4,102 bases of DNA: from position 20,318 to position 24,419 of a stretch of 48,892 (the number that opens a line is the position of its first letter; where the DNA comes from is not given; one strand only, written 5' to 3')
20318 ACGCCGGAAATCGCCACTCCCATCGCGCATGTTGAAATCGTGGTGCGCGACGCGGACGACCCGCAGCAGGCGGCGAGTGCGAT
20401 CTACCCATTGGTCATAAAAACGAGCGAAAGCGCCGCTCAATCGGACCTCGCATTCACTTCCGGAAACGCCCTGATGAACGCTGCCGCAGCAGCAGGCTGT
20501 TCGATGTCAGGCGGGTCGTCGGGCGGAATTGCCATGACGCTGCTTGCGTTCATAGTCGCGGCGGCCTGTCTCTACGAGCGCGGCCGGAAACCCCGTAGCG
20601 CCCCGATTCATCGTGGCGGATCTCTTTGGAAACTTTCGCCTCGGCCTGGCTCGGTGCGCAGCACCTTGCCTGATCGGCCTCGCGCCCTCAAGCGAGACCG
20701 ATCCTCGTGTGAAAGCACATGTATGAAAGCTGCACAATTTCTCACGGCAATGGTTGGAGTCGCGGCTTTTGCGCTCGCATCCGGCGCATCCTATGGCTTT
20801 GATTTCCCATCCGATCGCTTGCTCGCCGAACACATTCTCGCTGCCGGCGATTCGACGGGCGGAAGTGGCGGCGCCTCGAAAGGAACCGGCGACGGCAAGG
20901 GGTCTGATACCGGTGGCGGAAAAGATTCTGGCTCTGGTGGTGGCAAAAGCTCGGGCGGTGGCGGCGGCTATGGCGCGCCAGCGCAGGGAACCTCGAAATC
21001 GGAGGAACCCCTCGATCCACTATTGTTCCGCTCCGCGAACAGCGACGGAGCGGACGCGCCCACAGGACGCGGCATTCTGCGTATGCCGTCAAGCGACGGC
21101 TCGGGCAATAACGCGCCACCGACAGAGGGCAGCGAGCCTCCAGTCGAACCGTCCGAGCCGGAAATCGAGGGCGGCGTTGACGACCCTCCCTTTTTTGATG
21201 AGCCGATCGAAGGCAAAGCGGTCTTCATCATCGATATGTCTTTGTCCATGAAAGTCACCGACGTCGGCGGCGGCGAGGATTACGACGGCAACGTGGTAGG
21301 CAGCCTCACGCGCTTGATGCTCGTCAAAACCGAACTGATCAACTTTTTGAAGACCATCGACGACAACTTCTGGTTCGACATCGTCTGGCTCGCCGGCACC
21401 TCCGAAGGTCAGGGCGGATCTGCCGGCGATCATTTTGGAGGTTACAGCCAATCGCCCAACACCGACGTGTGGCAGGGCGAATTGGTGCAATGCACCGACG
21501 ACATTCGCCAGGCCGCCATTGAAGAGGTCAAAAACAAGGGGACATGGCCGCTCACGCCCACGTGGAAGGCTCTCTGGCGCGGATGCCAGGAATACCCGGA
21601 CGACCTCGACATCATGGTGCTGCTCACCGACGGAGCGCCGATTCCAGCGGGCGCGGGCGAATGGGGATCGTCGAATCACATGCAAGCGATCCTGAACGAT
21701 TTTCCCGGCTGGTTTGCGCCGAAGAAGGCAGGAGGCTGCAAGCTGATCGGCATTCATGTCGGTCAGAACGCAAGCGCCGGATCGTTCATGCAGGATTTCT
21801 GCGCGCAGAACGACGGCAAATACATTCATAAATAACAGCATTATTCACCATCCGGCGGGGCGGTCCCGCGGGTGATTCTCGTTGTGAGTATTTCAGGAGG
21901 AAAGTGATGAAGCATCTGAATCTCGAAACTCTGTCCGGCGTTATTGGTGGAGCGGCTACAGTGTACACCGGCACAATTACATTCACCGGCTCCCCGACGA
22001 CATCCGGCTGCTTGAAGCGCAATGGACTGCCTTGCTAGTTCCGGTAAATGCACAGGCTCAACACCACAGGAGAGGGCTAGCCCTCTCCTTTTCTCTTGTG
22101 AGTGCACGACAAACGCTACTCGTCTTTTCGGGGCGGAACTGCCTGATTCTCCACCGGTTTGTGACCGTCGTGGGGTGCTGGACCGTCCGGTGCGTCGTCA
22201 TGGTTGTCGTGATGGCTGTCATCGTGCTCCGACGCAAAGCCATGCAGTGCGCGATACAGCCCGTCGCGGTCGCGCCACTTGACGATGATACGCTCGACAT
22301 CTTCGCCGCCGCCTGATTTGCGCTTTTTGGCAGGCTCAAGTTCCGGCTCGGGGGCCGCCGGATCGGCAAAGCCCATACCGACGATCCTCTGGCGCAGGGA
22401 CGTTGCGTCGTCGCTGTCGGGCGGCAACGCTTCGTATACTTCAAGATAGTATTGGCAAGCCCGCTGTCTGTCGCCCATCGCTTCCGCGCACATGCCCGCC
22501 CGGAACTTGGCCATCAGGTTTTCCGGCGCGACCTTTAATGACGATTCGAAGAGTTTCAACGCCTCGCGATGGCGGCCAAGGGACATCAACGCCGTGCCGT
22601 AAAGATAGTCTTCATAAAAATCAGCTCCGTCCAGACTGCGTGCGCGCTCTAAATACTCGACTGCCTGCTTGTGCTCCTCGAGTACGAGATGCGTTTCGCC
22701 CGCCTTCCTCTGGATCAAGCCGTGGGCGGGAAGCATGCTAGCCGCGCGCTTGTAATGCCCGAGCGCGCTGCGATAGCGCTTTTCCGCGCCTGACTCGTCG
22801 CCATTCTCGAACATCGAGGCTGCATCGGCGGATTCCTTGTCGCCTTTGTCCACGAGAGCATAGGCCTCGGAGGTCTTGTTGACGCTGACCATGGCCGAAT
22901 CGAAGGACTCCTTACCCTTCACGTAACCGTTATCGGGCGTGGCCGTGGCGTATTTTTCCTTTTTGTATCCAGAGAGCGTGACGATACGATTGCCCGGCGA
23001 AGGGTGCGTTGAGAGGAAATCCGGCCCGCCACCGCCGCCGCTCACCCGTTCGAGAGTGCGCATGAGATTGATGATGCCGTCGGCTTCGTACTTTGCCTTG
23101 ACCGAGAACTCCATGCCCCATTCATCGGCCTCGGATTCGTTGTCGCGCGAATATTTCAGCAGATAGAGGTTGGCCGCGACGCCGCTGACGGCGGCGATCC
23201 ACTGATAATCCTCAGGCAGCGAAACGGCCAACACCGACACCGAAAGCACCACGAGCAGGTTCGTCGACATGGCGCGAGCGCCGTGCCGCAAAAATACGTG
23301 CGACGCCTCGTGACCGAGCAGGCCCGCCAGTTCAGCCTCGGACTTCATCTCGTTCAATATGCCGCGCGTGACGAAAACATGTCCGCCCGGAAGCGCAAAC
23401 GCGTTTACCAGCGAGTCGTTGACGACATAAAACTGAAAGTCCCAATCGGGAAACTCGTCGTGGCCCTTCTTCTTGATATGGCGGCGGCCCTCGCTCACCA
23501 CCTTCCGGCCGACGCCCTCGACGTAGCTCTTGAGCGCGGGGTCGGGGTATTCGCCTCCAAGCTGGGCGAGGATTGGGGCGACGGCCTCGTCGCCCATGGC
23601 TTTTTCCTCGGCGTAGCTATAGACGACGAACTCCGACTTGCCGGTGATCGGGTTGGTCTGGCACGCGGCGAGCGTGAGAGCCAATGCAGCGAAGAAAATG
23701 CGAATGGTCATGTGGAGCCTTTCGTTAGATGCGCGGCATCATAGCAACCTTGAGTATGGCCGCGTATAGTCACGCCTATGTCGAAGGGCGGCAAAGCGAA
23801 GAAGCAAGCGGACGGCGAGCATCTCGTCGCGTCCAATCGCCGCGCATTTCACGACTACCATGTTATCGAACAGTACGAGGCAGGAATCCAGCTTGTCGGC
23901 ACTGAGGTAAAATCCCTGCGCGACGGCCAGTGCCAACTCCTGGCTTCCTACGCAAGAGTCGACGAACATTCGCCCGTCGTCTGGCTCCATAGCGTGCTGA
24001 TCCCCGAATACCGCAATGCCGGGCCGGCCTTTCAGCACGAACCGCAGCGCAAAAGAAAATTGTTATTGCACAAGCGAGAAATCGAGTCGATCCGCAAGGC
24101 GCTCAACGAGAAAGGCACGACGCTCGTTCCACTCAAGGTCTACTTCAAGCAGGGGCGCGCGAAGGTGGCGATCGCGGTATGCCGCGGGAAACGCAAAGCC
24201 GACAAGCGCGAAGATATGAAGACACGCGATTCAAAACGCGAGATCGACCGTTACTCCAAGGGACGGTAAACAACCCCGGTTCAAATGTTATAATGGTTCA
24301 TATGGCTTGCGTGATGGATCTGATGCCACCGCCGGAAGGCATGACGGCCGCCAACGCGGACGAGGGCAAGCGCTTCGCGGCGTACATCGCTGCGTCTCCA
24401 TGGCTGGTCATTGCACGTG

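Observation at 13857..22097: Candidate novel system: HTH+TPR regulator, duplicated He_PIG-adhesin/vWA cassette and a terminal double-glycine-leader peptide gene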

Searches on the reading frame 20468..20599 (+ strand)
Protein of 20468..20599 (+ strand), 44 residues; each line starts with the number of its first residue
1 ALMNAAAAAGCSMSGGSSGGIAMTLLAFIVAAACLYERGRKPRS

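Call 77: search_protein_families(library=ncbifam, proteins=[window:20468-20599:+], max_evalue=10)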
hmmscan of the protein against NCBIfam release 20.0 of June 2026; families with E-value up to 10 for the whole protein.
seq(44 aa): 2 families
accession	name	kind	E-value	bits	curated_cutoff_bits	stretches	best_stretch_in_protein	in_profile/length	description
TIGR03901.2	MYXO-CTERM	domain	0.057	13.8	20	1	9-33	4-28/34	MYXO-CTERM sorting domain-containing protein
TIGR04145.2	Firmicu_CTERM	equivalog_domain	0.28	11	50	1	11-36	158-183/191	Firmicu-CTERM sorting domain-containing protein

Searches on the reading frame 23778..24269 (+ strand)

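Call 13: search_protein_families(library=pfam, proteins=[window:23778-24269:+], max_evalue=0.001)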
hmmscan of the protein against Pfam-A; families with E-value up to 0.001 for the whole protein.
window:23778-24269:+ (163 aa): 1 family
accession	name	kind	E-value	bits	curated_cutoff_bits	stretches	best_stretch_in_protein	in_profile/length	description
PF01668.23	SmpB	-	1.3e-53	181.2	27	1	17-160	1-141/143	SmpB protein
